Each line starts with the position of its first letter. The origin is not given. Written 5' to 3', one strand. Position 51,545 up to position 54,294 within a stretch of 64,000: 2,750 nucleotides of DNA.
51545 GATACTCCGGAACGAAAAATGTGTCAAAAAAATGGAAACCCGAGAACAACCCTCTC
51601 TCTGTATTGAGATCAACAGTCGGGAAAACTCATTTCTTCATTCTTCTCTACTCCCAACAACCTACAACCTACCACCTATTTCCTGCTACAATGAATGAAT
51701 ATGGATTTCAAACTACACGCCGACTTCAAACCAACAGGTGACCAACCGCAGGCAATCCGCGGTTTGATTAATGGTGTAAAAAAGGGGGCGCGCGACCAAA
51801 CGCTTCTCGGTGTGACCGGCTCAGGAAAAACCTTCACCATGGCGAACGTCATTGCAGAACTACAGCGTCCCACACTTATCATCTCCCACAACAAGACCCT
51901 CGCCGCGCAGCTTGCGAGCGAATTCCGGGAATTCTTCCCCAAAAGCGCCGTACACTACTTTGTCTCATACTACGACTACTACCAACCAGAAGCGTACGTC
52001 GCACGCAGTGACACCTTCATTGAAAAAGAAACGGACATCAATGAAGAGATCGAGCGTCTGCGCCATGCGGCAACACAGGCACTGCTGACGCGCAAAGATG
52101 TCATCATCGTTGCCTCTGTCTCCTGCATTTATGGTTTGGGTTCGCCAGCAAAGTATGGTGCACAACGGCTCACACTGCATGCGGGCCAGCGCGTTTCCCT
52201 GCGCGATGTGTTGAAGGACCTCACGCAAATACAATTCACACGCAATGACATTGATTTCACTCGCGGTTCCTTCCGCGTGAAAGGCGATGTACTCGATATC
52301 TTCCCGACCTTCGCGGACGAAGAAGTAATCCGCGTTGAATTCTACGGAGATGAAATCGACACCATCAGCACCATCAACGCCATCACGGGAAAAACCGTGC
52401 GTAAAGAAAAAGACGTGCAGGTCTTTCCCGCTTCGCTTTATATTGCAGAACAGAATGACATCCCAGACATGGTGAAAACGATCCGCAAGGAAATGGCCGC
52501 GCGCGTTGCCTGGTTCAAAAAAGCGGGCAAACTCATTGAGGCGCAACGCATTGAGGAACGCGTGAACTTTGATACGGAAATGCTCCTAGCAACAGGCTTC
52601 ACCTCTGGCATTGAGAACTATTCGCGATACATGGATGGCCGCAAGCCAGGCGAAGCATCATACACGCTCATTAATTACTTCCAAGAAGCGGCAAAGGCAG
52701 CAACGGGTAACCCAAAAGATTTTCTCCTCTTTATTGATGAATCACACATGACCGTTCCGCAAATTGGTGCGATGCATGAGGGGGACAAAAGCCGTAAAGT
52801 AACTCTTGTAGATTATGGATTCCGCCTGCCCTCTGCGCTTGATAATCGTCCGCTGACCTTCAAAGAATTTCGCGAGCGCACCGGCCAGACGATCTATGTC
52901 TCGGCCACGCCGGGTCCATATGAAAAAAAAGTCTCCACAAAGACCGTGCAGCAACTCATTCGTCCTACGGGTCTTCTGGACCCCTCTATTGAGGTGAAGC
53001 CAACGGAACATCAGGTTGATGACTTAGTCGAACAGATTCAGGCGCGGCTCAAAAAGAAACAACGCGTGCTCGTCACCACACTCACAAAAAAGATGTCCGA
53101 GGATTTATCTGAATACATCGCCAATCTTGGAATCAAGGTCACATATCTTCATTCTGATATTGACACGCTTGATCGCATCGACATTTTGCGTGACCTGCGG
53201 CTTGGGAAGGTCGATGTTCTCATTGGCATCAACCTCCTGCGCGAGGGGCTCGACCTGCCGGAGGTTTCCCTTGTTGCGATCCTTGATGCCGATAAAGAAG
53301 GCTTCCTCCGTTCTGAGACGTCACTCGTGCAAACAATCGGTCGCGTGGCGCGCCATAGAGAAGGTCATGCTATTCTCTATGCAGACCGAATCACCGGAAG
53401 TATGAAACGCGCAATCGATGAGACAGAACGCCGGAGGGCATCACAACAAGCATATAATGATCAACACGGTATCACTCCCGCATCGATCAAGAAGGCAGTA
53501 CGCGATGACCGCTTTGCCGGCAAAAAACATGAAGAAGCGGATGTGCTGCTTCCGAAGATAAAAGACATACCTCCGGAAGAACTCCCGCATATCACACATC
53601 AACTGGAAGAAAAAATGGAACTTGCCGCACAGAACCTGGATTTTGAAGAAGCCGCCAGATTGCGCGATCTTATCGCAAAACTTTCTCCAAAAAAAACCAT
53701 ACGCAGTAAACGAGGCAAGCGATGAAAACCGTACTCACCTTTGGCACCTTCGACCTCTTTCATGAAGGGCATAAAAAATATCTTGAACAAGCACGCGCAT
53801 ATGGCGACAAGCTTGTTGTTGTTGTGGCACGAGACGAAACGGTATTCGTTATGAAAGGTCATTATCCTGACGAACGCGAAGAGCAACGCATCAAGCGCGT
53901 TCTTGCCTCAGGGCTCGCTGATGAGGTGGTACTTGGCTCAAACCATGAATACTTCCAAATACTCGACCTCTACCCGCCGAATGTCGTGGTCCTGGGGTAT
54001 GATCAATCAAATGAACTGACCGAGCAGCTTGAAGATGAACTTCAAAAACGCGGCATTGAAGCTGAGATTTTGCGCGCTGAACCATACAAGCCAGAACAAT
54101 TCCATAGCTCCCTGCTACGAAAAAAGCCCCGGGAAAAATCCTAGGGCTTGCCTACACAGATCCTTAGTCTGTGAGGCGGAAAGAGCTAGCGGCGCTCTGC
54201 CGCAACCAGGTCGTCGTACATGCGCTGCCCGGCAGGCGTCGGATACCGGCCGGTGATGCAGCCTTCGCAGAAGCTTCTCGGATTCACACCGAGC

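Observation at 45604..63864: All nucleotide-metabolism genes in the window (MTA/purine nucleoside phosphorylase, purF, prs) sit in high-GC patches; purF appears to be an orphan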

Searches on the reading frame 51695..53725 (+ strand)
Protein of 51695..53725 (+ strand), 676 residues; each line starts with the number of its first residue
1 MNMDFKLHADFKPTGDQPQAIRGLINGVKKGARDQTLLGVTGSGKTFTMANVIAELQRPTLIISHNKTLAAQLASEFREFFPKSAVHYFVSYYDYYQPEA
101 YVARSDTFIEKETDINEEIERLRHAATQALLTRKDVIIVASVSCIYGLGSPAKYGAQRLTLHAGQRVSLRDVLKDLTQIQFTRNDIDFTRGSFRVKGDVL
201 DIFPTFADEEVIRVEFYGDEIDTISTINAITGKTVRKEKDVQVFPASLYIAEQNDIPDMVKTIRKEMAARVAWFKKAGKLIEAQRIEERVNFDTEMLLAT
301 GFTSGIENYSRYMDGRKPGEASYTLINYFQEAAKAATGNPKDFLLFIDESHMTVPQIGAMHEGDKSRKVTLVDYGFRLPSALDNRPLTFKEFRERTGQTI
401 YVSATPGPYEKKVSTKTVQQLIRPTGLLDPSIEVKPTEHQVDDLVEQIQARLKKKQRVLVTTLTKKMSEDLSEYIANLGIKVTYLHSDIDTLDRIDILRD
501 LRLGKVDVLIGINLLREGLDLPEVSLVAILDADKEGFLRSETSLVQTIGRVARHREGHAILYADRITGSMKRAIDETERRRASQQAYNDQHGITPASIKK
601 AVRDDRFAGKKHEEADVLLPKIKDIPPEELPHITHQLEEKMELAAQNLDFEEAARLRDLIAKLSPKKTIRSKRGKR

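Call 4: search_protein_families(library=pfam, proteins=[window:51695-53725:+])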
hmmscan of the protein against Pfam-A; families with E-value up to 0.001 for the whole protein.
window:51695-53725:+ (676 aa): 8 families
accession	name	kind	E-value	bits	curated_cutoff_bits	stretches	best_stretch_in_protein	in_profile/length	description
PF17757.6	UvrB_inter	-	2.6e-30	104.8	22.9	1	159-249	1-91/91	UvrB interaction domain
PF12344.14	UvrB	-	2.6e-22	78.8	27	1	561-603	1-43/43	Ultra-violet resistance protein B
PF00271.37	Helicase_C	-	3.8e-20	72.6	23.5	1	443-554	5-109/110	Helicase conserved C-terminal domain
PF04851.21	ResIII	-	1.7e-12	48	22.5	1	12-89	3-87/164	Type III restriction enzyme, res subunit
PF02151.25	UVR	-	4.8e-10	39.3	21.5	1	635-663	5-33/36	UvrB/uvrC motif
PF00270.35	DEAD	-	3.1e-06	27.5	26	1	16-87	3-77/167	DEAD/DEAH box helicase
PF18766.7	SWI2_SNF2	-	0.00052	20.2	26.7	0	17-80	2-71/221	SWI2/SNF2 ATPase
PF00004.35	AAA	-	0.00057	20.8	21.2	0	37-81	3-50/131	ATPase family associated with various cellular activities (AAA)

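Call 5: search_protein_families(library=ncbifam, proteins=[window:51695-53725:+])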
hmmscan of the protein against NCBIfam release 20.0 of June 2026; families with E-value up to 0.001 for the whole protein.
window:51695-53725:+ (676 aa): 36 families (the best 25 are shown)
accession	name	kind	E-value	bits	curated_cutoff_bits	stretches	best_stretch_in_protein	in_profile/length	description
NF003673.1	PRK05298.1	equivalog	0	1015.7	743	1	5-664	2-651/653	excinuclease ABC subunit UvrB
TIGR00631.1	uvrb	equivalog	3.8e-298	990.3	750.1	1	5-663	2-657/658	excinuclease ABC subunit UvrB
TIGR00580.2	mfd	equivalog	2.1e-18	66.1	800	2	176-269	1-93/907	transcription-repair coupling factor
NF007966.0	PRK10689.1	equivalog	1e-13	49.9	1329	1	33-257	14-225/1148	transcription-repair coupling factor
NF004066.1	PRK05580.1-3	equivalog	7.5e-11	41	813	1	481-535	562-620/788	primosomal protein N'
NF053636.1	DDHlcsCsdAPsy1082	equivalog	2.1e-10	39.7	890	1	454-560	242-344/512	DEAD/DEAH box helicase CsdA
TIGR00595.1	priA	equivalog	3e-10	39.3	230.35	1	462-562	272-380/509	replication restart helicase PriA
NF053631.1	RNA_helic_CshA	equivalog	3.1e-10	39.5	646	1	452-602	234-380/434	degradosome RNA helicase CshA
TIGR00643.1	recG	equivalog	2e-09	36.7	659.4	1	464-564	469-564/629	ATP-dependent DNA helicase RecG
NF004070.0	PRK05580.2-2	equivalog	1.1e-08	33.8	921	1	496-564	526-602/729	primosomal protein N'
NF008394.0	PRK11192.1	equivalog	2e-08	33.5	507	1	437-591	231-383/441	ATP-dependent RNA helicase SrmB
NF004067.0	PRK05580.1-4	equivalog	2.3e-08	32.9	763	1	495-554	527-593/737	primosomal protein N'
NF008744.0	PRK11776.1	equivalog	1.7e-07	30.2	524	1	435-590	220-373/460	ATP-dependent RNA helicase DbpA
NF008165.0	PRK10917.1-3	equivalog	2e-07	29.9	711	1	465-568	496-595/692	ATP-dependent DNA helicase RecG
NF003419.0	PRK04837.1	equivalog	2.2e-07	30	588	1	456-589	257-386/424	ATP-dependent RNA helicase RhlB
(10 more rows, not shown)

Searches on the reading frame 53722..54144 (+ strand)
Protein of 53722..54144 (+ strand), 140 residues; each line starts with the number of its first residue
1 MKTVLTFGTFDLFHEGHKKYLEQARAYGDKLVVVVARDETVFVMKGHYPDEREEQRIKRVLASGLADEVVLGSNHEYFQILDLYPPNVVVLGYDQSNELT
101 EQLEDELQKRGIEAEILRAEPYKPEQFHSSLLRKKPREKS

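Call 7: search_protein_families(library=pfam, proteins=[window:53722-54144:+])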
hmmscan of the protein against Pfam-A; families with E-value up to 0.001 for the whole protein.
window:53722-54144:+ (140 aa): 2 families
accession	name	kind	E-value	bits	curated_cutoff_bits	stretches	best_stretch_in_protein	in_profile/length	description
PF01467.32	CTP_transf_like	-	2.8e-16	60.4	21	1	5-133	1-131/133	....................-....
PF06574.18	FAD_syn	-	0.00054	20.2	27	0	2-31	7-36/158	FAD synthetase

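Call 17: search_protein_families(library=ncbifam, proteins=[window:53722-54144:+], max_evalue=0.01)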
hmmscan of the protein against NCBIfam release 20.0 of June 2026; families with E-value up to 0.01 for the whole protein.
window:53722-54144:+ (140 aa): 13 families
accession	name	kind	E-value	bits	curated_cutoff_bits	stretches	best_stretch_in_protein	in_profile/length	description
TIGR02199.1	rfaE_dom_II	equivalog_domain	3.6e-17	62.5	181.5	1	2-117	12-127/144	D-glycero-beta-D-manno-heptose 1-phosphate adenylyltransferase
TIGR00125.1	cyt_tran_rel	domain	9e-16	57.8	27.7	1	4-62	2-58/65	adenylyltransferase/cytidyltransferase family protein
NF008454.0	PRK11316.1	equivalog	1.8e-14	53.2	521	1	2-117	341-456/475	bifunctional D-glycero-beta-D-manno-heptose-7-phosphate kinase/D-glycero-beta-D-manno-heptose 1-phosphate adenylyltransferase HldE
TIGR01518.1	g3p_cytidyltrns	equivalog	4.1e-09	36.6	165.4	1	4-95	1-92/125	glycerol-3-phosphate cytidylyltransferase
NF001985.0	PRK00777.1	subfamily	4.4e-08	33.3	104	1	2-60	5-62/157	pantetheine-phosphate adenylyltransferase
NF002250.0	PRK01170.1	subfamily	7e-05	22.5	489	1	4-44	3-43/322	bifunctional pantetheine-phosphate adenylyltransferase/NTP phosphatase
NF005518.0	PRK07143.1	equivalog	0.0001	21.9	232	1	2-72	16-88/281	hypothetical protein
NF004162.0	PRK05627.1-5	equivalog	0.00012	21.7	241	1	2-133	14-163/304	bifunctional riboflavin kinase/FAD synthetase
NF045965.1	RibF_rel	equivalog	0.0013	18.2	200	1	2-60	13-78/279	FAD synthase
TIGR01510.1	coaD_prev_kdtB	equivalog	0.0031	17.6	103.3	1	5-41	3-39/155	pantetheine-phosphate adenylyltransferase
NF004159.0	PRK05627.1-2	equivalog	0.0038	16.3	306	0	3-34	17-48/326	bifunctional riboflavin kinase/FAD synthetase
TIGR01526.1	nadR_NMN_Atrans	equivalog_domain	0.0043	16.3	341.15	1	4-37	4-37/325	nicotinamide-nucleotide adenylyltransferase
NF004158.0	PRK05627.1-1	equivalog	0.0055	16.1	396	0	2-34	17-51/304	bifunctional riboflavin kinase/FAD synthetase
